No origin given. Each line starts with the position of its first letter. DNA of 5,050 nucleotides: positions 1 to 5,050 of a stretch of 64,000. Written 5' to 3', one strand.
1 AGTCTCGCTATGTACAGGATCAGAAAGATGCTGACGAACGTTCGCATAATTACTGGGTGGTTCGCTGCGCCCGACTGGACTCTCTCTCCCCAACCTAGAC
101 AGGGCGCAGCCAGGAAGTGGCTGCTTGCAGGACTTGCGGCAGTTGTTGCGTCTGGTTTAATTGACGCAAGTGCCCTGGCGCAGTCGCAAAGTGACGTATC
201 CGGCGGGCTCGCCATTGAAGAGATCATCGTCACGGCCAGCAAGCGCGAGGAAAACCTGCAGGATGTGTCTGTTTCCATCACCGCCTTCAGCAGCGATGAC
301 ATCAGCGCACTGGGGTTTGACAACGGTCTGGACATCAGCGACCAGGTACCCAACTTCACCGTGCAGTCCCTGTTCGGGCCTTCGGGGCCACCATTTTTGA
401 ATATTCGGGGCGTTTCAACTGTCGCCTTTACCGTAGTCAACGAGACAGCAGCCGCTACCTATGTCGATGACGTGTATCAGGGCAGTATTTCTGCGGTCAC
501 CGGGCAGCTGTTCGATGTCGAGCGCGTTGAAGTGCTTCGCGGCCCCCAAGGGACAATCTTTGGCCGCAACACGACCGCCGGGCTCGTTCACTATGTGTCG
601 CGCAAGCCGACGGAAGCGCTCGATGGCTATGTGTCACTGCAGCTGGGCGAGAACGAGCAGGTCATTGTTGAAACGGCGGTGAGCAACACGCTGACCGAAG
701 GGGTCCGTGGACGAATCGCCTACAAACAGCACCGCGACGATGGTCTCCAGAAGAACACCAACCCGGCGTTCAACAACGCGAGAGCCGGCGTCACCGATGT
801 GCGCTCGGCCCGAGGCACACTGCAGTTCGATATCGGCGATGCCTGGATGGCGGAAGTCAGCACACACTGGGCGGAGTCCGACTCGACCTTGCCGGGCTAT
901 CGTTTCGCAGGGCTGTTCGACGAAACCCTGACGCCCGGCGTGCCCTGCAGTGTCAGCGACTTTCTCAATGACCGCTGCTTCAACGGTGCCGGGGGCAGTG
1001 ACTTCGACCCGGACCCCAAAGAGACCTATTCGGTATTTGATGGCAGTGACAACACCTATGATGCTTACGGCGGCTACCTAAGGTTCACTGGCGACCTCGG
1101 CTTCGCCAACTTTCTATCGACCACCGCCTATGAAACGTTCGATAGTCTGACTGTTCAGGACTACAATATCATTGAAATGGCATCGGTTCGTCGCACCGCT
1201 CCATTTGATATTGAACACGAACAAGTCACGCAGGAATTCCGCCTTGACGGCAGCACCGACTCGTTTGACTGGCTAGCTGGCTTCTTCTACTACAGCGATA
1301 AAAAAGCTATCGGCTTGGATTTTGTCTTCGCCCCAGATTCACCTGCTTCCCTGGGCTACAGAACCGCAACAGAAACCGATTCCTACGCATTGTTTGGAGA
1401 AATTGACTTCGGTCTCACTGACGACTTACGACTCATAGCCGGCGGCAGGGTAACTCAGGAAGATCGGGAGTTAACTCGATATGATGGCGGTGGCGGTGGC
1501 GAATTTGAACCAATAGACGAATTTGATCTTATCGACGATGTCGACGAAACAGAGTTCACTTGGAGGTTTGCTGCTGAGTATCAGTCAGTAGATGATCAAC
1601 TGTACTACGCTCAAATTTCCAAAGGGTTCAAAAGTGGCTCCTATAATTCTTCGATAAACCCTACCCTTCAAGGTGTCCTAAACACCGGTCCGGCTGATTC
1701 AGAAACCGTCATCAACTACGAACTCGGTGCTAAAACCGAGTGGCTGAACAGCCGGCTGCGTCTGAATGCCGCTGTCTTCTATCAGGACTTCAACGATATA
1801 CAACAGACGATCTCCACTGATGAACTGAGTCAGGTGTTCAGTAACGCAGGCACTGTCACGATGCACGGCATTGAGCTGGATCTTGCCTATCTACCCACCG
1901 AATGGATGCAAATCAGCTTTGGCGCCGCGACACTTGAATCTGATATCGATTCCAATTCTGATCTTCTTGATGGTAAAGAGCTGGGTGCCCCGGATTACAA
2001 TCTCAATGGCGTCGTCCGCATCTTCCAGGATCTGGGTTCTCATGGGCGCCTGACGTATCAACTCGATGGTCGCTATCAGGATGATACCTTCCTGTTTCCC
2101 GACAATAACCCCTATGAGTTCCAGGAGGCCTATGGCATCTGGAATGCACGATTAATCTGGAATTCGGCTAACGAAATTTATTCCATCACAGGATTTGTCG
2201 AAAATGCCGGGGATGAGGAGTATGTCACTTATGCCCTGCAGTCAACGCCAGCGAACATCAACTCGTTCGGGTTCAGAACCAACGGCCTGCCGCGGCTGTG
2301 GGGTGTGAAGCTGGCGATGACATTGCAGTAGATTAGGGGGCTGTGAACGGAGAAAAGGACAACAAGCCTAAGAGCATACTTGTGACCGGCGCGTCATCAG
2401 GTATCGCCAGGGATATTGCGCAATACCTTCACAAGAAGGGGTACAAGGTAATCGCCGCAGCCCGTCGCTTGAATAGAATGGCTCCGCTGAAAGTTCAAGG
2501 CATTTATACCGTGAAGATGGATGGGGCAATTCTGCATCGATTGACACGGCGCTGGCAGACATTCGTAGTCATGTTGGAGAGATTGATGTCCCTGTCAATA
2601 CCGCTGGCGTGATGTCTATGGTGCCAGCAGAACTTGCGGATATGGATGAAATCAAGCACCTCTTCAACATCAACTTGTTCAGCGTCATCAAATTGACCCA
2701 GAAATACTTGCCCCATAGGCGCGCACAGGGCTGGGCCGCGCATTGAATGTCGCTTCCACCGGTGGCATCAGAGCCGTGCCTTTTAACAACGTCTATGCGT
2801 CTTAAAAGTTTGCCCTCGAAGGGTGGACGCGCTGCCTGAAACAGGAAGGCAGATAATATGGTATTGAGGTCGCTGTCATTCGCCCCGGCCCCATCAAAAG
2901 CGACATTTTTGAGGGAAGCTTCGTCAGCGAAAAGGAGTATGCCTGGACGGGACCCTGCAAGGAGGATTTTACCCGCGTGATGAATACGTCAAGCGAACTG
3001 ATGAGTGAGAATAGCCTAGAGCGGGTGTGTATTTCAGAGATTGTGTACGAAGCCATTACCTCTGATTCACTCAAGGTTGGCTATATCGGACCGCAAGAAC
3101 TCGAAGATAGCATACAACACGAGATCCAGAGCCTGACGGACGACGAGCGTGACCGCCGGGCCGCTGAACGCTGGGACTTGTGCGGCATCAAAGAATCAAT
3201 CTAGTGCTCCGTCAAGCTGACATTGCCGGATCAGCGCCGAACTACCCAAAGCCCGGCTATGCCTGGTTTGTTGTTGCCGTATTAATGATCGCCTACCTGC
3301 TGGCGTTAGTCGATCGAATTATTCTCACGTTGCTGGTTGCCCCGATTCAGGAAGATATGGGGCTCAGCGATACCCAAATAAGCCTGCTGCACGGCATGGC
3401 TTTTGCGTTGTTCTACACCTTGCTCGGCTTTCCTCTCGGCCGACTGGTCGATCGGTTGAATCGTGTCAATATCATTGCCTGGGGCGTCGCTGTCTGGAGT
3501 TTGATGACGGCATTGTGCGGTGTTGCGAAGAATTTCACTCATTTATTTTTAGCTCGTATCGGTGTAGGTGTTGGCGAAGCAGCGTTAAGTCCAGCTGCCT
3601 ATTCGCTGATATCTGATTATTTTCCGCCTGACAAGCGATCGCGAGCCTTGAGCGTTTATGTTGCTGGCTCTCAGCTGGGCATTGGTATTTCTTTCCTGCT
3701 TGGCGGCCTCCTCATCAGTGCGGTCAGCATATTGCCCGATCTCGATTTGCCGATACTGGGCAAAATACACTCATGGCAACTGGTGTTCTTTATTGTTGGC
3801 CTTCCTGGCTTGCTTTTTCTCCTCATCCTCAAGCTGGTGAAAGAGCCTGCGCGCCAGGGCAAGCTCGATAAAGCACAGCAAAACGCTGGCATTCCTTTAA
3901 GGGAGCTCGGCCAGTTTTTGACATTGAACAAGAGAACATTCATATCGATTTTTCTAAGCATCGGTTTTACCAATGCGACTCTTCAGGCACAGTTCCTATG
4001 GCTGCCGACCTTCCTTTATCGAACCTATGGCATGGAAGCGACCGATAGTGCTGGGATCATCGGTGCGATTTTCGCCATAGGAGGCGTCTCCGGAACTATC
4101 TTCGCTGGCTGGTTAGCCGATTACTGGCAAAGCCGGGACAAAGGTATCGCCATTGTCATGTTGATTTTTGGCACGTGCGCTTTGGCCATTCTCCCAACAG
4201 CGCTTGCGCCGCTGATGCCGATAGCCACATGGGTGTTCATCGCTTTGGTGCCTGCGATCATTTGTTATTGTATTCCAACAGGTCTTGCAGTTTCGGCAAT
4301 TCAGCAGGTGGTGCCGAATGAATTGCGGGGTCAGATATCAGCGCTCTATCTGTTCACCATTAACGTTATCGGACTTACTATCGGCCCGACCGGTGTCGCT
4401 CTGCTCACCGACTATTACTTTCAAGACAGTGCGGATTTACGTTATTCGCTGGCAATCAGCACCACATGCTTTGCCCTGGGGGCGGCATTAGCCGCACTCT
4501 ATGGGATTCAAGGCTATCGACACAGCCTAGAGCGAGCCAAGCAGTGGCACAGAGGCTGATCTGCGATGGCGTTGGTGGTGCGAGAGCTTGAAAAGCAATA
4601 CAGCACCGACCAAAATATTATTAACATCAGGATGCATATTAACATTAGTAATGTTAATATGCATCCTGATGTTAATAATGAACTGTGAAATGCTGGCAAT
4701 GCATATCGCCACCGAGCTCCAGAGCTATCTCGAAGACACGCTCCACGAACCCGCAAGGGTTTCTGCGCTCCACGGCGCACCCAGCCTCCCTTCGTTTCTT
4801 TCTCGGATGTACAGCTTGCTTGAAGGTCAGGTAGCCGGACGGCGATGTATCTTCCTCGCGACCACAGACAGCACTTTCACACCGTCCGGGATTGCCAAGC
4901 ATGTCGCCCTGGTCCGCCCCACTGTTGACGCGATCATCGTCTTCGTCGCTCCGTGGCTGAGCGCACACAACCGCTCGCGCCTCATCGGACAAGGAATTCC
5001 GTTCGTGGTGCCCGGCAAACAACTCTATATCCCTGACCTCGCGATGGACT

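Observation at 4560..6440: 63-bp perfect palindrome in front of an AbiE-like wHTH/nucleotidyltransferase pair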

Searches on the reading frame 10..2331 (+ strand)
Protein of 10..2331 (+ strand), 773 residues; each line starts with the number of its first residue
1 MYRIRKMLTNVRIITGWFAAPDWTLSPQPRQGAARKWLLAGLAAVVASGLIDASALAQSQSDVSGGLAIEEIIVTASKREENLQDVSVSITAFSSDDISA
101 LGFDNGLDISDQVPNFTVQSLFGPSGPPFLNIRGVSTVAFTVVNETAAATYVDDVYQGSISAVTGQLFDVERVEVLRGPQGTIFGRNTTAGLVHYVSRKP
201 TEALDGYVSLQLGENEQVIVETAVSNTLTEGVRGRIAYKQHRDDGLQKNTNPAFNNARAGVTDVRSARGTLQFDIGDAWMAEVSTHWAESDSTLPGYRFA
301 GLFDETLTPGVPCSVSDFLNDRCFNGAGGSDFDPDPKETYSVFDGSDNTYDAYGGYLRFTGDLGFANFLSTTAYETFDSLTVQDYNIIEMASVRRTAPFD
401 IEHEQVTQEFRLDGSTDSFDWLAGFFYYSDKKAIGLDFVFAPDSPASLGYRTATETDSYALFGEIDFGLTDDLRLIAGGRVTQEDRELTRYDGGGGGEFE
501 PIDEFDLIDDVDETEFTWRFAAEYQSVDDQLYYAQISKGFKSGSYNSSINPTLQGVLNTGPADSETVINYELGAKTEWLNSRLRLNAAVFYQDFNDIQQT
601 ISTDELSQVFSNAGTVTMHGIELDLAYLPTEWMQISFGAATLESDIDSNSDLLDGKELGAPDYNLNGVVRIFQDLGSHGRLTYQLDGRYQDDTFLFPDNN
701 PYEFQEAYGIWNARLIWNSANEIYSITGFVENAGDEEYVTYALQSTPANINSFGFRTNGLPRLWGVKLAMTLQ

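Call 4: search_protein_families(library=pfam, proteins=[window:10-2331:+], max_evalue=0.01)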
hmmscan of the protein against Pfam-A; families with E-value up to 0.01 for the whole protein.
window:10-2331:+ (773 aa): 3 families
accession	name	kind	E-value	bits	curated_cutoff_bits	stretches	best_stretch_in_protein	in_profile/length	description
PF00593.30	TonB_dep_Rec_b-barrel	-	2.6e-35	123.6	27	1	335-732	42-435/436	TonB dependent receptor-like, beta-barrel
PF07715.20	Plug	-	1.5e-13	51.6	23.9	1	83-191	2-106/107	TonB-dependent Receptor Plug Domain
PF14905.12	OMP_b-brl_3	-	0.0014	18.2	27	1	566-690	217-335/408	Outer membrane protein beta-barrel family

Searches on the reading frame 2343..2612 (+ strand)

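Call 85: search_protein_families(library=pfam, proteins=[window:2343-2612:+], max_evalue=0.001)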
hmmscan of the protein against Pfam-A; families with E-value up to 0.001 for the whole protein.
window:2343-2612:+ (89 aa): 2 families
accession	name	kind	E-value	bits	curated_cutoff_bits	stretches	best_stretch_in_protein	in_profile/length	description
PF00106.31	adh_short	-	3.4e-08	33.7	26.6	1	10-49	1-40/195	short chain dehydrogenase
PF01370.27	Epimerase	-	0.00029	20.8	20.9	1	12-54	1-43/240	NAD dependent epimerase/dehydratase family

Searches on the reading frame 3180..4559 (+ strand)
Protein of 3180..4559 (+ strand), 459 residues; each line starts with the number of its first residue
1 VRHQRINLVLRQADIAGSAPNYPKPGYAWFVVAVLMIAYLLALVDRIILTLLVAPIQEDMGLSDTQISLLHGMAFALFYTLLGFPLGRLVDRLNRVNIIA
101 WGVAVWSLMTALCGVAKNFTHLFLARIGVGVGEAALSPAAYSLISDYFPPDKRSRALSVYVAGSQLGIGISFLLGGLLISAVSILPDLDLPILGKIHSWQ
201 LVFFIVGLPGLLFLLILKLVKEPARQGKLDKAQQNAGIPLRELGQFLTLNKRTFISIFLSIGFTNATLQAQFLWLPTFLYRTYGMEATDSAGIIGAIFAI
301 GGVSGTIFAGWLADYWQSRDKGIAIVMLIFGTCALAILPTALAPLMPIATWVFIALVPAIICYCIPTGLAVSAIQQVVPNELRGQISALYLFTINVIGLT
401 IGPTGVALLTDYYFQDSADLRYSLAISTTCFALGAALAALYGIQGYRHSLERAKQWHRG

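Call 4: search_protein_families(library=pfam, proteins=[window:3180-4559:+], max_evalue=0.01)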
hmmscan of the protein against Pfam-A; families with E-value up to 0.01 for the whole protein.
window:3180-4559:+ (459 aa): 3 families
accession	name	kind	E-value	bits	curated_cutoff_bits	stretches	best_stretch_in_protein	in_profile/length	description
PF07690.21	MFS_1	-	6.5e-52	177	33.4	1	35-403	1-347/347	Major Facilitator Superfamily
PF03137.26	OATP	-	9.6e-12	44.4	25.8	1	120-339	134-380/545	Organic Anion Transporter Polypeptide (OATP) family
PF00083.30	Sugar_tr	-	3.6e-10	39.8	22.3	2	84-222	64-193/452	Sugar (and other) transporter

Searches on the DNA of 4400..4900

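Call 112: search_rna_families(source=window, start=4400, end=4900, threshold=evalue, max_evalue=1)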
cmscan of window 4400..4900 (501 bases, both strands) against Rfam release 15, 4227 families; matches with E-value up to 1: 10.
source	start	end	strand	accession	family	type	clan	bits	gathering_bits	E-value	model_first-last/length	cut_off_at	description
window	4615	4681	-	RF03556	mir-559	Gene; miRNA;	-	41.1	95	1e-06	1-91/91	no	mir-559 microRNA precursor family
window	4616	4680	+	RF04010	mir-3003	Gene; miRNA;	-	40.3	70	4.9e-06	1-76/76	no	mir-3003 microRNA precursor family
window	4616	4680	-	RF04010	mir-3003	Gene; miRNA;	-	36.7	70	4e-05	1-76/76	no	mir-3003 microRNA precursor family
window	4609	4687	-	RF00689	MIR390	Gene; miRNA;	-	32.2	77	7.8e-05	1-121/121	no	MIR390 microRNA precursor family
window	4619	4677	-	RF00452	MIR172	Gene; miRNA;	-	25.5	70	0.0029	14-101/114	no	mir-172 microRNA precursor family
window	4616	4685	-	RF00746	mir-454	Gene; miRNA;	-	24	60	0.0063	1-103/103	no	mir-454 microRNA precursor family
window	4623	4675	+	RF04103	mir-8356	Gene; miRNA;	-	23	70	0.04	1-65/65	no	mir-8356 microRNA precursor family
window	4624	4671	-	RF03501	mir-3140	Gene; miRNA;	-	18.8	93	0.69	1-90/90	no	mir-3140 microRNA precursor family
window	4615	4679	-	RF03338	MIR4416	Gene; miRNA;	-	17.5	70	0.36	1-147/147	no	MIR4416 microRNA precursor family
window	4618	4711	+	RF00506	Thr_leader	Cis-reg; leader;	-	17.5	55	0.92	1-118/118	no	Threonine operon leader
